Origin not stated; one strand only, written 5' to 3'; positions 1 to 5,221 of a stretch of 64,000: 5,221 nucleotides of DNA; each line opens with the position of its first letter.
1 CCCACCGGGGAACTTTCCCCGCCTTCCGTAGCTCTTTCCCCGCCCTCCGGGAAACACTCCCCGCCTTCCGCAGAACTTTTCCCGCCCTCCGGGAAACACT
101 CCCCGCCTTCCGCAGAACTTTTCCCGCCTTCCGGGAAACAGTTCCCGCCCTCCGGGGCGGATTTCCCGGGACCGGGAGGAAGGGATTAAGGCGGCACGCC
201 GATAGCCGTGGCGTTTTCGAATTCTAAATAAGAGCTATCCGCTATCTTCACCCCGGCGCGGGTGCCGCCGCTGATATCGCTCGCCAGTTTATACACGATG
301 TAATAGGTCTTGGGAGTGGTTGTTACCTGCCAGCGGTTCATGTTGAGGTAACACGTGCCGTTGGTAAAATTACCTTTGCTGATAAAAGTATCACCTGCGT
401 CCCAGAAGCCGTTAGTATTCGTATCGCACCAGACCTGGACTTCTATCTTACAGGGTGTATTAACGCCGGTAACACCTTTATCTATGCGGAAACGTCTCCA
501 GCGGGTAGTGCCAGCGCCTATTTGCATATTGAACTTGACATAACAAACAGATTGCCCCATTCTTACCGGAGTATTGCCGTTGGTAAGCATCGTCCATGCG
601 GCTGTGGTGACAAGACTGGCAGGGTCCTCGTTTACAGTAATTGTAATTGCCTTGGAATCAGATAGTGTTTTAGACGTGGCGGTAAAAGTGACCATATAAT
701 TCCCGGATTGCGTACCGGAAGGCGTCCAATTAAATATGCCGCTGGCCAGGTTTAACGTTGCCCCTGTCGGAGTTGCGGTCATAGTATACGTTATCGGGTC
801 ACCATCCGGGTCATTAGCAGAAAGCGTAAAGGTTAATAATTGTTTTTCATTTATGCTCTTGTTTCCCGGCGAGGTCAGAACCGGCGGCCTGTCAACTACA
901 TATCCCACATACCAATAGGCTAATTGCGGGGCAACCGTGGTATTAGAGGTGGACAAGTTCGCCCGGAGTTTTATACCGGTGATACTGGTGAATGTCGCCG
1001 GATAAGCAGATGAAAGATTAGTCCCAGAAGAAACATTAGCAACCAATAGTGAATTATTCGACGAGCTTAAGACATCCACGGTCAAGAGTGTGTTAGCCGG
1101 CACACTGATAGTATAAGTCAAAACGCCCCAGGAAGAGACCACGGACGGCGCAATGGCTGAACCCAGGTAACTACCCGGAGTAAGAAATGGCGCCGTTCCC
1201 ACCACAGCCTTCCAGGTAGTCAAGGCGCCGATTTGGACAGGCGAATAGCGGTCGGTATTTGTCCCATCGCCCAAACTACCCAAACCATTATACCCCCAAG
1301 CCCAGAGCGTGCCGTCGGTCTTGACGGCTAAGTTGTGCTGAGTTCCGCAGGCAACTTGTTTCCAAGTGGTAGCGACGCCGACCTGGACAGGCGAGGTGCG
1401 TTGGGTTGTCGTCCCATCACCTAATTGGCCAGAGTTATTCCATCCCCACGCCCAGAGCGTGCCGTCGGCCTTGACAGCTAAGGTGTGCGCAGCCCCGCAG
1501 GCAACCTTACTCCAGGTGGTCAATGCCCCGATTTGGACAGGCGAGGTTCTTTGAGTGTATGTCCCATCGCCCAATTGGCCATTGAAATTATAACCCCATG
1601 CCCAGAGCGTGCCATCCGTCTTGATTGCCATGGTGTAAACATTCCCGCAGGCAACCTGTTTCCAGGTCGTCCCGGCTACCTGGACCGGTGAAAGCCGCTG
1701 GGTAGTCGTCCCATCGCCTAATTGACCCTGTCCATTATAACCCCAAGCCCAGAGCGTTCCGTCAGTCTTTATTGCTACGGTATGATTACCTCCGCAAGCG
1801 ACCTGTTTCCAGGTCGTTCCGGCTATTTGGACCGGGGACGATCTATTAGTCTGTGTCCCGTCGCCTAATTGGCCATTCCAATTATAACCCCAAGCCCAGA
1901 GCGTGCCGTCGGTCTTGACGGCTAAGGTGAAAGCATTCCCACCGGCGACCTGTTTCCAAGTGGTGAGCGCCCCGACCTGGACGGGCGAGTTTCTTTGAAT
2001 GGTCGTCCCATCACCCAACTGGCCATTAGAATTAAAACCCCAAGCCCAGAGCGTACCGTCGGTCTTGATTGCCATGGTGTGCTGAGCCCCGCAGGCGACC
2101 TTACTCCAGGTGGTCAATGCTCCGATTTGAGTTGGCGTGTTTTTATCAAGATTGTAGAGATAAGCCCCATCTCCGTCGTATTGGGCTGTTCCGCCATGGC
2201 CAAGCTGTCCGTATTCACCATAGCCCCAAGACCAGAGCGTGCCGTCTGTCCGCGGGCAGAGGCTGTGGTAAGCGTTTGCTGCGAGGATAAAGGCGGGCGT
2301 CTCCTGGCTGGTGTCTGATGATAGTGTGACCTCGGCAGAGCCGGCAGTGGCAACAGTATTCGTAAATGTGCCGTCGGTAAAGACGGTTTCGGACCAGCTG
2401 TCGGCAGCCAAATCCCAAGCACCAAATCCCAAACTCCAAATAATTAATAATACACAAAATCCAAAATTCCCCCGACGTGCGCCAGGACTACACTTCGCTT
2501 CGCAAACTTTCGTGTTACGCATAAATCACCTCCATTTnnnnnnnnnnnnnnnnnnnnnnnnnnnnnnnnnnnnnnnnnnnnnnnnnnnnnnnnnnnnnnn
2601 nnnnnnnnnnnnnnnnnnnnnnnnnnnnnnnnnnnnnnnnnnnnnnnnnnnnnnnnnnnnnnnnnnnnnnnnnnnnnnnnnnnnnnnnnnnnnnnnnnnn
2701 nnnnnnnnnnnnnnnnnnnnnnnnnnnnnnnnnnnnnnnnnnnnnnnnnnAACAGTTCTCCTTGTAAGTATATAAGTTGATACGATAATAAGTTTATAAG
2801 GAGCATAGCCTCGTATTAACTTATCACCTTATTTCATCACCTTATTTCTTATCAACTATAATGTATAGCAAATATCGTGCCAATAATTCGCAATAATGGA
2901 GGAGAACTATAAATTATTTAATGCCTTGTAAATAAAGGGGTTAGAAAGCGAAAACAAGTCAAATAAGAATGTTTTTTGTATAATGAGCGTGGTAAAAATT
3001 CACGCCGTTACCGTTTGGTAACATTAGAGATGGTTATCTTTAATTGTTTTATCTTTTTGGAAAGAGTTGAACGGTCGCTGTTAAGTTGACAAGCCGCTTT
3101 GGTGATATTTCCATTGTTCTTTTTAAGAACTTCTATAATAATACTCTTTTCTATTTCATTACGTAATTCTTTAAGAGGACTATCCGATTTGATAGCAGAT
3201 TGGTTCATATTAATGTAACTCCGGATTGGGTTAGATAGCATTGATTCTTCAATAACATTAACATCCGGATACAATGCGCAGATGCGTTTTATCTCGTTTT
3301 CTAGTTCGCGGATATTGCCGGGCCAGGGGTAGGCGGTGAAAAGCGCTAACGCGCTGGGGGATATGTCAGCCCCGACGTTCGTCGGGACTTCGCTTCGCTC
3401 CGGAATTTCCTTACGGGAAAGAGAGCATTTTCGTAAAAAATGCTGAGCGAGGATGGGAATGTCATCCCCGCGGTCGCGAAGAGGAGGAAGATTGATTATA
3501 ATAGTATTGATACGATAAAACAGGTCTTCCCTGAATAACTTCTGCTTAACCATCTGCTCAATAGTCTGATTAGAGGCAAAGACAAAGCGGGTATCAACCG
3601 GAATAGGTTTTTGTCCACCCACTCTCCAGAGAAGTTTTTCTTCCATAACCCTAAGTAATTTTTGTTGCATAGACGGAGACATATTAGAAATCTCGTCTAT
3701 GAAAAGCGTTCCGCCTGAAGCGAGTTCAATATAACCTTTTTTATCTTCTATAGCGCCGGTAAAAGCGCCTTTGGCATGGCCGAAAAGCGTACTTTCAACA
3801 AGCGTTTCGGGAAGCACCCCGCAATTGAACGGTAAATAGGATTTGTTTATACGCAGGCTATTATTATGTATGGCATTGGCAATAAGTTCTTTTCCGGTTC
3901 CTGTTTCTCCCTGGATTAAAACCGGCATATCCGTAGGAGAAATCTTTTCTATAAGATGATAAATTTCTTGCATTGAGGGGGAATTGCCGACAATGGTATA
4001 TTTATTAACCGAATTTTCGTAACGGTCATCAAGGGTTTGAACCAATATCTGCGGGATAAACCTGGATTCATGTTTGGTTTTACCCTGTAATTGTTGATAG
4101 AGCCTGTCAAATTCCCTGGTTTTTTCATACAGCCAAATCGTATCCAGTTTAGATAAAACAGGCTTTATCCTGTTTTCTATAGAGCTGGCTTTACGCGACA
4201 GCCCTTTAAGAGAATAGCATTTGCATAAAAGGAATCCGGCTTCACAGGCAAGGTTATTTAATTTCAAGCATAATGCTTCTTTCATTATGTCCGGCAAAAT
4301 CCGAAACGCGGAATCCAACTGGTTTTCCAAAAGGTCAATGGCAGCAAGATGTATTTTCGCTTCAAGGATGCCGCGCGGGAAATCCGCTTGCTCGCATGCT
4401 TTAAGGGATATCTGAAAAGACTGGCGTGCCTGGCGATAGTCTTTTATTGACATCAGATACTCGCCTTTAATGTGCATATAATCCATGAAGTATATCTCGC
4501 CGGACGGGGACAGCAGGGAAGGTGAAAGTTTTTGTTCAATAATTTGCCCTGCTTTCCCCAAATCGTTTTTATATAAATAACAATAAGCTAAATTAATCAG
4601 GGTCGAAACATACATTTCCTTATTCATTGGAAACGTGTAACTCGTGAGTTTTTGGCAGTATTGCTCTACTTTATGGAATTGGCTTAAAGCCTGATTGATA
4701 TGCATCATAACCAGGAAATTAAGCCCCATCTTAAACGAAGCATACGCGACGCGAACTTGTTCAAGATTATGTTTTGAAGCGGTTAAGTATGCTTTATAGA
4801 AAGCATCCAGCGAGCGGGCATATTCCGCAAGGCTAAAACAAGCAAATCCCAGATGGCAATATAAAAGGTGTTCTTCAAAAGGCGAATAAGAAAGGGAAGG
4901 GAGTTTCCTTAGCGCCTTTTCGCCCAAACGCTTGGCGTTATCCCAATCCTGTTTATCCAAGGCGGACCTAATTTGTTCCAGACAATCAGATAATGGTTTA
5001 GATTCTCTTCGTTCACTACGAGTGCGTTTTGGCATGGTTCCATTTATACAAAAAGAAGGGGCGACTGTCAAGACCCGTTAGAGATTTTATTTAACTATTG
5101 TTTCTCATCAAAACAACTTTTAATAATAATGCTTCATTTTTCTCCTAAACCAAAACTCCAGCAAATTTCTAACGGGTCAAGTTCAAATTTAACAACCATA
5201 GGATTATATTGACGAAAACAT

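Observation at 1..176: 21-bp-period tandem array directly 3' of a paralog gene (array A), truncated by the window edge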

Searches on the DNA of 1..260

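Call 84: search_rna_families(source=window, start=1, end=260, threshold=evalue, max_evalue=1)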
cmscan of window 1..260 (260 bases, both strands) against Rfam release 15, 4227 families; matches with E-value up to 1: 1.
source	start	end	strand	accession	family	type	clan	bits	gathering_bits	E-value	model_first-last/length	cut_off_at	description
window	8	33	-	RF02975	DUF3800-XI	Gene; sRNA;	-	16.2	37.8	0.18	1-48/48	no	DUF3800-XI RNA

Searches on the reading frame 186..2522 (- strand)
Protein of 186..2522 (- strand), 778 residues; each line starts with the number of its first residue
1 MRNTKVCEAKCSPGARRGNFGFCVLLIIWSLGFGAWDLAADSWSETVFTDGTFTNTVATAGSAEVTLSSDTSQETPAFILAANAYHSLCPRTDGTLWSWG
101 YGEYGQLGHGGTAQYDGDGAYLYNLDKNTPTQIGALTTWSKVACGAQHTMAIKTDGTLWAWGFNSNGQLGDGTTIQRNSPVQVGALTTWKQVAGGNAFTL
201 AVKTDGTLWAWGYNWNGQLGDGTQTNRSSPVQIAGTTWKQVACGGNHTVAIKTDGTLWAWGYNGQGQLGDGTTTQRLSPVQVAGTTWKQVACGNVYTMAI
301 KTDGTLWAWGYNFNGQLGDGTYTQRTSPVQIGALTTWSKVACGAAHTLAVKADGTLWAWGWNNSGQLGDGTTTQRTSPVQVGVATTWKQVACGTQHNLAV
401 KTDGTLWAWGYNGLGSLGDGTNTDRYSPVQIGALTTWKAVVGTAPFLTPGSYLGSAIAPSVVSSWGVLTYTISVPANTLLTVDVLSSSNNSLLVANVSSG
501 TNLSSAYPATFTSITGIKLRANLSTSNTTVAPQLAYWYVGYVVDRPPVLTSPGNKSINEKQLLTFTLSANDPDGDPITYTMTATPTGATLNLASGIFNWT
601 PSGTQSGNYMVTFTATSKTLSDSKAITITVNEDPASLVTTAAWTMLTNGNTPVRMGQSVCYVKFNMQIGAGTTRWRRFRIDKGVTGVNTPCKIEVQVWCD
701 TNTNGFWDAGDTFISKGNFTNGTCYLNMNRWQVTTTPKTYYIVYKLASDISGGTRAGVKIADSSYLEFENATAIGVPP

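Call 9: search_protein_families(library=pfam, proteins=[window:186-2522:-])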
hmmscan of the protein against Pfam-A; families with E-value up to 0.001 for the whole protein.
window:186-2522:- (778 aa): 6 families
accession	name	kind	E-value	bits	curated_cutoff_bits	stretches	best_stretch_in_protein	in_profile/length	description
PF25390.1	WD40_RLD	-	9.8e-107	357.8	150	2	239-438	145-350/363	RCC1-like domain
PF00415.24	RCC1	-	3.1e-88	290.6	21.7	7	93-152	1-50/50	Regulator of chromosome condensation (RCC1) repeat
PF13540.12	RCC1_2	-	1.1e-64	213.2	22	7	239-267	2-30/30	Regulator of chromosome condensation (RCC1) repeat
PF25384.1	Alsin_RLD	-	2.1e-17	64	100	1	305-372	243-312/405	Alsin RCC1-like domain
PF05345.18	He_PIG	-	9.5e-13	48.9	24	1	546-631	1-96/96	Putative Ig domain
PF17963.7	Big_9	-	3.7e-08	34.6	23.6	1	545-629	2-89/89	Bacterial Ig domain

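Call 33: find_encoding_contigs(protein=window:189-2522:-, flank=6000, max_places=3)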
Protein window:189-2522:- (778 aa): no gene with exactly this product is on record in the collection.

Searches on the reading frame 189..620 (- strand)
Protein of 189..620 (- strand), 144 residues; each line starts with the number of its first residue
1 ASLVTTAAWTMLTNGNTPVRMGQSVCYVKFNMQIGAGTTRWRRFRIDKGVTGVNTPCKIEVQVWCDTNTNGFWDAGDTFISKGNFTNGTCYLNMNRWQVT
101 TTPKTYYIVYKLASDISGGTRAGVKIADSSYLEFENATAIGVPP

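Call 19: find_related_loci(query=A1, collection=genome_contigs, flank=4000)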
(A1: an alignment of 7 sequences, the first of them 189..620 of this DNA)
Query A1 (144 aa) in genome_contigs; peptide patterns used: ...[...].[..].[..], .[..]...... (x = any residue, [..] = any of these).
61 stretches matched a pattern; 1 encode a relative of the query (tblastn E <= 1e-3); 1 distinct loci.
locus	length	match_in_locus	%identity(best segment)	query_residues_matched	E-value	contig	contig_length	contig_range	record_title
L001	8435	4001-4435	50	10-136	1e-41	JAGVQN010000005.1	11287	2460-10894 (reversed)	MAG: Candidatus Brocadiia bacterium isolate DeMMO3_52 c_000000051367, whole genome shotgun sequence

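Call 22: find_related_loci(query=A1, collection=metagenome_contigs, flank=4000)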
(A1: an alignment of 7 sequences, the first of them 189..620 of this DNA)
Query A1 (144 aa) in metagenome_contigs; peptide patterns used: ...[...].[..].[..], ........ (x = any residue, [..] = any of these).
371 stretches matched a pattern; 2 encode a relative of the query (tblastn E <= 1e-3); 2 distinct loci.
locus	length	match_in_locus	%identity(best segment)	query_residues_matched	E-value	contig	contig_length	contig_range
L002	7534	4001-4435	47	10-136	2e-39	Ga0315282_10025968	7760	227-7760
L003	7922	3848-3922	56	58-82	2e-6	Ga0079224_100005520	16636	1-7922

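Call 34: find_homologous_proteins(query=window:189-620:-)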
Query window:189-620:- (144 aa): 5 proteins with E <= 0.001 among 14 candidates.
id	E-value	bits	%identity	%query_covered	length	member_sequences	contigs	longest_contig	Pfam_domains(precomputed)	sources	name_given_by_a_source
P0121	1.9e-62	227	82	84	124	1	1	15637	-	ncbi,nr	ncbi:MAG: hypothetical protein HY811_11220, partial [Planctomycetes bacterium]|nr:hypothetical prote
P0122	3.0e-49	184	65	87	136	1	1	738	-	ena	-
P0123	6.1e-48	180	64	85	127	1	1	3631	-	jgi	jgi:hypothetical protein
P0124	1.3e-45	173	60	85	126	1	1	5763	-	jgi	jgi:hypothetical protein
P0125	3.4e-6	45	60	32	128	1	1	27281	-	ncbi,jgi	jgi:hypothetical protein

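Call 61: find_encoding_contigs(protein=P0121, flank=6000, max_places=2)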
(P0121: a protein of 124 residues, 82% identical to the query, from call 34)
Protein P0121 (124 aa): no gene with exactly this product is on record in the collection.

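Call 77: search_protein_families(library=ncbifam, proteins=[window:189-620:-], max_evalue=0.01)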
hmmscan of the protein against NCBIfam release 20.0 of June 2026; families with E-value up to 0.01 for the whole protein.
window:189-620:- (144 aa): 0 families

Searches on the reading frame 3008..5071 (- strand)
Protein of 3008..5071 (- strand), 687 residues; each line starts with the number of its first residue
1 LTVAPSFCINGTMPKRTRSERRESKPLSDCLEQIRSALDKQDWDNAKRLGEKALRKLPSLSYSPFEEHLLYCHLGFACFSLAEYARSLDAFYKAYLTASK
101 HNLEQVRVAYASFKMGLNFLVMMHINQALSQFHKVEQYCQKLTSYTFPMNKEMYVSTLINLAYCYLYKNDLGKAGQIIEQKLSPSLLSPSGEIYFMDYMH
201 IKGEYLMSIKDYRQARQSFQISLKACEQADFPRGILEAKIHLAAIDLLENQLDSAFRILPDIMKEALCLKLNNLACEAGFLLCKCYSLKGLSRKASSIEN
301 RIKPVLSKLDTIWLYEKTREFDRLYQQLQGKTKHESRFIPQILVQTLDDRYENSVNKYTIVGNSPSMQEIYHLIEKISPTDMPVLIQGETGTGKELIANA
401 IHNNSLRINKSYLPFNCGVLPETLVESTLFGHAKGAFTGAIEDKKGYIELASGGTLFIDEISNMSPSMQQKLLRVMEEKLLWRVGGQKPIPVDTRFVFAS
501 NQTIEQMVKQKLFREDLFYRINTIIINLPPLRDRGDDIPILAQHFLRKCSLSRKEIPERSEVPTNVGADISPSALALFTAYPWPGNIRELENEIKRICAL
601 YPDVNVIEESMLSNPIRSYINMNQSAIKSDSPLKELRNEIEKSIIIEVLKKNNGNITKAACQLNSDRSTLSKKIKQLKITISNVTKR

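Call 9: search_protein_families(library=pfam, proteins=[window:3008-5071:-])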
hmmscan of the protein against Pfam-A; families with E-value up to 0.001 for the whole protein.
window:3008-5071:- (687 aa): 9 families
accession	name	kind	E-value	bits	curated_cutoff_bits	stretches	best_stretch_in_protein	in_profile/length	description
PF00158.32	Sigma54_activat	-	3.6e-65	219.2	20.2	1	360-526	1-167/168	Sigma-54 interaction domain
PF14532.12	Sigma54_activ_2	-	5e-22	79.1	25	1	361-531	1-138/138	Sigma-54 interaction domain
PF25601.1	AAA_lid_14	-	1.1e-17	64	27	1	532-618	1-76/87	AAA+ ATPase lid domain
PF02954.25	HTH_8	-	5.1e-10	39.4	22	1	639-676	4-41/42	Bacterial regulatory protein, Fis family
PF07728.20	AAA_5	-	2.9e-08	34.3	22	1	383-503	1-124/139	AAA domain (dynein-related subfamily)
PF07726.17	AAA_3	-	0.00012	22.4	27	1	384-507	2-116/131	ATPase family associated with various cellular activities (AAA)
PF01078.27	Mg_chelatase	-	0.00037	20.4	20.3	0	439-502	93-158/207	Magnesium chelatase, subunit ChlI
PF00004.35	AAA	-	0.0004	21.3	21.2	0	384-517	1-122/131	ATPase family associated with various cellular activities (AAA)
PF07724.20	AAA_2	-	0.0004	20.9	27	1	384-509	6-132/166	AAA domain (Cdc48 subfamily)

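Call 76: find_encoding_contigs(protein=window:3011-5035:-, flank=10000, max_places=3)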
Protein window:3011-5035:- (675 aa): no gene with exactly this product is on record in the collection.
